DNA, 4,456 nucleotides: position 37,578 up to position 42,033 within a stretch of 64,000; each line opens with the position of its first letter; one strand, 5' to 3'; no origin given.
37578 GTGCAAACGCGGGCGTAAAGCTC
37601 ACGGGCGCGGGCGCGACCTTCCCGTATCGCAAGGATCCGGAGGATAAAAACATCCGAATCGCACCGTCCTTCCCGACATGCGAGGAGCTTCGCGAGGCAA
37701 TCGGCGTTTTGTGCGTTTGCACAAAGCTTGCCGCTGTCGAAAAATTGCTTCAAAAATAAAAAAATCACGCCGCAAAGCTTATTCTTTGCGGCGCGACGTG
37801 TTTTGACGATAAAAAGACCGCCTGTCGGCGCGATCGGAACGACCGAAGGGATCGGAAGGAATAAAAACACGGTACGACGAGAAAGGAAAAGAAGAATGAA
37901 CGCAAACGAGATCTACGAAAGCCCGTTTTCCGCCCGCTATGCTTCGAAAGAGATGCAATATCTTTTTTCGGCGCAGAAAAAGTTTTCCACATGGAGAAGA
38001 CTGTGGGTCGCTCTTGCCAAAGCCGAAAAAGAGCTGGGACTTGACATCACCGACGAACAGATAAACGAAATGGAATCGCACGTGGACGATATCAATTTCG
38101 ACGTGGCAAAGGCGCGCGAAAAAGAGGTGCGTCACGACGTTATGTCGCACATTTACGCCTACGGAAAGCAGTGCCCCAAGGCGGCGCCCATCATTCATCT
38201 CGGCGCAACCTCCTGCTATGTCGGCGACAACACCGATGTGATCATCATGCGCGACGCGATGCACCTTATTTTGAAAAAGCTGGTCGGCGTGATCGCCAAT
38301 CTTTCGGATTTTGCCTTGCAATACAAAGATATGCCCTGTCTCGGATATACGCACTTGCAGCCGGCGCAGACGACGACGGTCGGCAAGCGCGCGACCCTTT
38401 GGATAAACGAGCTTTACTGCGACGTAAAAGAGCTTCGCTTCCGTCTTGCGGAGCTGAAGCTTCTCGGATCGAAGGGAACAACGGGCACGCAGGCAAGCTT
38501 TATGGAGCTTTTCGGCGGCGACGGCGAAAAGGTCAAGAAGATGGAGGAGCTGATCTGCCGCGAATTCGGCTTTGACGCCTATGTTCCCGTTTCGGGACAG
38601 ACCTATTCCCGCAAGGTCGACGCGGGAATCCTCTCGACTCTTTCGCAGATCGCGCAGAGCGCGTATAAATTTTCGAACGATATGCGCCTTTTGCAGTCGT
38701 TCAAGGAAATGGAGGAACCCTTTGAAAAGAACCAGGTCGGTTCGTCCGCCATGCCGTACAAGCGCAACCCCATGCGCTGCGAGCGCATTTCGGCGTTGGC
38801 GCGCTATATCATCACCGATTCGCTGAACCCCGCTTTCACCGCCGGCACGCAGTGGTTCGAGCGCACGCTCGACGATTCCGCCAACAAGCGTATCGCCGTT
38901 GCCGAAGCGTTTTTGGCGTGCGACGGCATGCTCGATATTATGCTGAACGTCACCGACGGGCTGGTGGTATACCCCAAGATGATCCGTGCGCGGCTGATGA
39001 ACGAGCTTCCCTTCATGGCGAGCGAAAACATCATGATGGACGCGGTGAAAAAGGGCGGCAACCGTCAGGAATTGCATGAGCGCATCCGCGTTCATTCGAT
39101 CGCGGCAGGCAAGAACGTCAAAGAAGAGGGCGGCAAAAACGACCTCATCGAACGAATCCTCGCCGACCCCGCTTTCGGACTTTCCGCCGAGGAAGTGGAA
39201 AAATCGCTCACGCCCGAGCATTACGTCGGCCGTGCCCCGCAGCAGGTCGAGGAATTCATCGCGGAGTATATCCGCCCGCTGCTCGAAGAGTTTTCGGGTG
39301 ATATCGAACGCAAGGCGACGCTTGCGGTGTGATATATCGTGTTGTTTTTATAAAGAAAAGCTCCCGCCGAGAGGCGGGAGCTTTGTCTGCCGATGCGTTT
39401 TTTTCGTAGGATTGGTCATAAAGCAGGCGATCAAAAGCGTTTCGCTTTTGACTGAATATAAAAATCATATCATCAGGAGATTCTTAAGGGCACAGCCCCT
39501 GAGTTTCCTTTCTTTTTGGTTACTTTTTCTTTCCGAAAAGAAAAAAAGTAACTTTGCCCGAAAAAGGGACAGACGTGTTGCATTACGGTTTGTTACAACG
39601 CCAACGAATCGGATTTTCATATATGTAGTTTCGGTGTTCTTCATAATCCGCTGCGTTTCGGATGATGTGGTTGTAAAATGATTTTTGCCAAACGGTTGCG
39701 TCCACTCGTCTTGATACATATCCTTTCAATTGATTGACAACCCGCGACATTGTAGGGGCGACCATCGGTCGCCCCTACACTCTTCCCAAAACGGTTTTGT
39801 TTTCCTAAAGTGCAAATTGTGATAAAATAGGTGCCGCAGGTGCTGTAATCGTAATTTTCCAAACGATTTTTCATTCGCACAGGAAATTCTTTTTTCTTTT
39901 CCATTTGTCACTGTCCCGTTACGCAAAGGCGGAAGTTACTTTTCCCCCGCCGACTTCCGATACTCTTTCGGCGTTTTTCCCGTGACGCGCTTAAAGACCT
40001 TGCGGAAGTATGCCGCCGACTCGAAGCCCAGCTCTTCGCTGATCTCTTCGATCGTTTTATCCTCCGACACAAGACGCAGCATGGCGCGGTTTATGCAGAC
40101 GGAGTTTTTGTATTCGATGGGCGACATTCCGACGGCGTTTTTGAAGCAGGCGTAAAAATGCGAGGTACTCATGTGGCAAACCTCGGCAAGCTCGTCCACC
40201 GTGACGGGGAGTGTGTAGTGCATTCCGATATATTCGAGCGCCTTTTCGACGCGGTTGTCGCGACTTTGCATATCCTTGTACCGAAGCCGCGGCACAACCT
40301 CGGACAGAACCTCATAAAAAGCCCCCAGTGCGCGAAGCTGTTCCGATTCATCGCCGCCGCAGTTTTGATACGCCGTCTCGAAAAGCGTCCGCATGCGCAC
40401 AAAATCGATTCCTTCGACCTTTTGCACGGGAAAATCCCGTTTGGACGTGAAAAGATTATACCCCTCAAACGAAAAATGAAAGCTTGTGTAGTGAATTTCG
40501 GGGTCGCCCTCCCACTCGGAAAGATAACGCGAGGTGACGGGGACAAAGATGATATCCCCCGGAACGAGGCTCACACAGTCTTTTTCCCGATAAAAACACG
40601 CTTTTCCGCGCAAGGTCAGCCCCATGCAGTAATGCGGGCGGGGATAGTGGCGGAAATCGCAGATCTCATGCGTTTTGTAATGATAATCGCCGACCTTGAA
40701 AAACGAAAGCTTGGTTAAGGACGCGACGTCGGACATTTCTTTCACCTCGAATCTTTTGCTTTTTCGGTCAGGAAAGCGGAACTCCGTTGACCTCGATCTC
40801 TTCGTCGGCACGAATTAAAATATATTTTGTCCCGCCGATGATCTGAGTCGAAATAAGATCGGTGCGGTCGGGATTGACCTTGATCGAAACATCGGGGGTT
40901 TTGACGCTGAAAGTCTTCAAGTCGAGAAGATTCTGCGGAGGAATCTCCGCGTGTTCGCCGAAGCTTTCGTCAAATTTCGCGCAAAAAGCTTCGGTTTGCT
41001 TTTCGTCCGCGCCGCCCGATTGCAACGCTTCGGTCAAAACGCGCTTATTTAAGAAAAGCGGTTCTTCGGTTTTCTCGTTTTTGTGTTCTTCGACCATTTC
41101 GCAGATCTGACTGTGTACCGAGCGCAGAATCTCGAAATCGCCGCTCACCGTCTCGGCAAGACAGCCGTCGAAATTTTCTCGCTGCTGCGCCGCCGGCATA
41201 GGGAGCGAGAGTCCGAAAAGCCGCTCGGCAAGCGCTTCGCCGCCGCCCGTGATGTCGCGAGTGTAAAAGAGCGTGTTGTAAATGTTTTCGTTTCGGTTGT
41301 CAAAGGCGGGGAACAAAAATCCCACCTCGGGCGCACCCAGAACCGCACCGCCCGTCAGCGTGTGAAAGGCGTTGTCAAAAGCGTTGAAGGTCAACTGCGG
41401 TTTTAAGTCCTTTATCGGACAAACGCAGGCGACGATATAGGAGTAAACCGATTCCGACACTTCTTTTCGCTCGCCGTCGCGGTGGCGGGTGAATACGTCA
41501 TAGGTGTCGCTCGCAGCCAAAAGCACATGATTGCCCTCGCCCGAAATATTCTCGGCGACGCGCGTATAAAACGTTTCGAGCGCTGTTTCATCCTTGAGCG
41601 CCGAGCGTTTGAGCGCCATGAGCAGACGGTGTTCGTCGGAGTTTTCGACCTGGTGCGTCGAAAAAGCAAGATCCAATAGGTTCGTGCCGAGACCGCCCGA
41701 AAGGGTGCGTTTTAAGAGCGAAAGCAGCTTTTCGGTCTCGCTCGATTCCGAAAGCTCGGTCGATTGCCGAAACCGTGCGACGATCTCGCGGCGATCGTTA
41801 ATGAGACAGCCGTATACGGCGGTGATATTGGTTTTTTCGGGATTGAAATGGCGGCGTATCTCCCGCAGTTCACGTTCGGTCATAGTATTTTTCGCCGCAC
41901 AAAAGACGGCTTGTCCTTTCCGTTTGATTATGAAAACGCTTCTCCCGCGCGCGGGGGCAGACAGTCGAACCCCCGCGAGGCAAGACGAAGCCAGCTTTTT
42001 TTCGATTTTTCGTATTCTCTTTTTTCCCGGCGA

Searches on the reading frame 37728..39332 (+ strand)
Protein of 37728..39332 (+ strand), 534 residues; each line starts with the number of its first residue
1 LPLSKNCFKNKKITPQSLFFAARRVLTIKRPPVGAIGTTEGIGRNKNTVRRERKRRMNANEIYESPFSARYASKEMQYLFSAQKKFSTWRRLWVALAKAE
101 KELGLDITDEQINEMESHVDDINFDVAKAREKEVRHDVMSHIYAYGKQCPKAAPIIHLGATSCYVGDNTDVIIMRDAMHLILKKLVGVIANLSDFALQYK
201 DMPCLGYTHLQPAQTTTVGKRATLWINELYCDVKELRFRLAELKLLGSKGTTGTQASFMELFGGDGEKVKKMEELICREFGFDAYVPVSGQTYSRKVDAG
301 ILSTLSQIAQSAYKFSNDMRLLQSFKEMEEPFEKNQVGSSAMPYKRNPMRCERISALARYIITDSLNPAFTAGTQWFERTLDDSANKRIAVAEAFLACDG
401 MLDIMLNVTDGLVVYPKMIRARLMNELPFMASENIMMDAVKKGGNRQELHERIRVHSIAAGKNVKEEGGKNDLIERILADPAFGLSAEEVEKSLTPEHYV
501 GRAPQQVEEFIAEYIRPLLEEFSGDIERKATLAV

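Call 15: search_protein_families(library=pfam, proteins=[window:37728-39332:+], max_evalue=0.001)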
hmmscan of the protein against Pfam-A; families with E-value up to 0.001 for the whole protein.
window:37728-39332:+ (534 aa): 2 families
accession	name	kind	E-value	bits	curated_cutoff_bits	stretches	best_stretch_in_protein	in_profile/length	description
PF00206.25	Lyase_1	-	2.9e-26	93.1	27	1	93-361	32-310/312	Lyase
PF10397.14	ADSL_C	-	6.4e-24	84.5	32.7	1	428-510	1-79/79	Adenylosuccinate lyase C-terminus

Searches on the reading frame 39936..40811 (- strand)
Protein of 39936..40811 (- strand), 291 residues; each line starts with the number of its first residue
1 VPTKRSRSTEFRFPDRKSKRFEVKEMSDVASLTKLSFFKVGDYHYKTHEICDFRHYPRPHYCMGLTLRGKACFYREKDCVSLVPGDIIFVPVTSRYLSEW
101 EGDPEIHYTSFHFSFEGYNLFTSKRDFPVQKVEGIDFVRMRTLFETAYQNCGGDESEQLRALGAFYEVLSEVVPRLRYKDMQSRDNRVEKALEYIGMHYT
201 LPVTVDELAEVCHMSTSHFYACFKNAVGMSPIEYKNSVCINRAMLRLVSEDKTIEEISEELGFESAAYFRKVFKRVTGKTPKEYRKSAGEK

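Call 15: search_protein_families(library=pfam, proteins=[window:39936-40811:-], max_evalue=0.001)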
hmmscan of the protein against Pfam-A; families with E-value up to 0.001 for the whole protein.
window:39936-40811:- (291 aa): 2 families
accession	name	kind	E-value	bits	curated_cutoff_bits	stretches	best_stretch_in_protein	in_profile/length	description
PF00165.29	HTH_AraC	-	2.9e-24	85.1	26.6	2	249-286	6-42/42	Bacterial regulatory helix-turn-helix proteins, AraC family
PF12833.13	HTH_18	-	7.8e-22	77.8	33.6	1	208-286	1-79/80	Helix-turn-helix domain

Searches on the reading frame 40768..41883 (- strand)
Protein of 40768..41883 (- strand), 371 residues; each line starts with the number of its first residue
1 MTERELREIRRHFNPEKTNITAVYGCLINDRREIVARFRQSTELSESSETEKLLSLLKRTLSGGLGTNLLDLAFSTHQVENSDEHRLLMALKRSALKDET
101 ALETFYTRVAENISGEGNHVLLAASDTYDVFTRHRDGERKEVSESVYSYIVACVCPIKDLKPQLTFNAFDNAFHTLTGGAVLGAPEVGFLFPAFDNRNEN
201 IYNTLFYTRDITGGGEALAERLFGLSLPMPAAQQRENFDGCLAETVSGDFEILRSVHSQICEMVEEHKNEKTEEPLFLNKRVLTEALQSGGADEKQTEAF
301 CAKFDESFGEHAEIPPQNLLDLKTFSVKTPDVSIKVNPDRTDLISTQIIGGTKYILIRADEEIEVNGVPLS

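Call 15: search_protein_families(library=pfam, proteins=[window:40768-41883:-], max_evalue=0.001)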
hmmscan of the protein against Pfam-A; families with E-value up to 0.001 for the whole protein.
window:40768-41883:- (371 aa): 1 family
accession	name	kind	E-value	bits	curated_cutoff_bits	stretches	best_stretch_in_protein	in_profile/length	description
PF14199.11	DUF4317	-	6.9e-113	378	27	1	1-368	1-370/370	Domain of unknown function (DUF4317)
